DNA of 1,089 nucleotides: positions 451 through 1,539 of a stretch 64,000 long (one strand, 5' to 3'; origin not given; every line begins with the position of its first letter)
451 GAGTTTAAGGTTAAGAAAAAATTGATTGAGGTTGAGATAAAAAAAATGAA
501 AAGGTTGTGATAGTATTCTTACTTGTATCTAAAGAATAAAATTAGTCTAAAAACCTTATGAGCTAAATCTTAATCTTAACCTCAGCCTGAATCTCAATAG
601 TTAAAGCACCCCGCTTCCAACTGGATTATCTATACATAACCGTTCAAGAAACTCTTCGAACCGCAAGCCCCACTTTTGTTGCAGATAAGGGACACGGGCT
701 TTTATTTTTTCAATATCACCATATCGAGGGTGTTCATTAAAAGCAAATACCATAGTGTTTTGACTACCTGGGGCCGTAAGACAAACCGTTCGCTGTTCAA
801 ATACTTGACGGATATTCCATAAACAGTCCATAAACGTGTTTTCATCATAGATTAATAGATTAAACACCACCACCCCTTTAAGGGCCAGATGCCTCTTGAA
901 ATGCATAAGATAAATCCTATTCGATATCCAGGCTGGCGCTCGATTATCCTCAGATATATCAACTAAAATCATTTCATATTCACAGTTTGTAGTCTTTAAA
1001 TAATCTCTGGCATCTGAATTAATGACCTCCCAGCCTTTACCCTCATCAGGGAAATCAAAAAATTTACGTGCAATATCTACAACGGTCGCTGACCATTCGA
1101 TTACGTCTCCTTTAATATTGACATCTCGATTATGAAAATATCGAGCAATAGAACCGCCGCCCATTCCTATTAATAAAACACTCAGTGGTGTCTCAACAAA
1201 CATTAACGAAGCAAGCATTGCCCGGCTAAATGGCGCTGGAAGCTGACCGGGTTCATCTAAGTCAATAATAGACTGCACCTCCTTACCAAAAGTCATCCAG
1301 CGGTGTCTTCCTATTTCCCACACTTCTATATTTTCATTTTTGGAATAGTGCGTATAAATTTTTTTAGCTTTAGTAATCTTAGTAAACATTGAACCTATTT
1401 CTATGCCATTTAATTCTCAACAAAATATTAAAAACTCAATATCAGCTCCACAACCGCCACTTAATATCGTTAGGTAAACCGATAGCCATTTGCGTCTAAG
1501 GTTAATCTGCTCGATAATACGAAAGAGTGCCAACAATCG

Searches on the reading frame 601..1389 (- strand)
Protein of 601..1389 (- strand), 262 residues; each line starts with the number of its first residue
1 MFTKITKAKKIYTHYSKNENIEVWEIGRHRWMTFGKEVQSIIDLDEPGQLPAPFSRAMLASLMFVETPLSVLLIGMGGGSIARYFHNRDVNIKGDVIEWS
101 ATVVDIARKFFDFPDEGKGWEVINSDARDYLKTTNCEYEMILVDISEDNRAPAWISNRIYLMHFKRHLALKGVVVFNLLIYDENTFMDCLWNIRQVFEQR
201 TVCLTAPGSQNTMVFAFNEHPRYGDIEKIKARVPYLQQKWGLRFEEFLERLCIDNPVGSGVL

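Call 71: find_encoding_contigs(protein=window:601-1389:-, flank=10000, max_places=1)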
Protein window:601-1389:- (262 aa): no gene with exactly this product is on record in the collection.
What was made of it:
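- Tried and rejected: The look-up for the left end found nothing on record (call 71).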
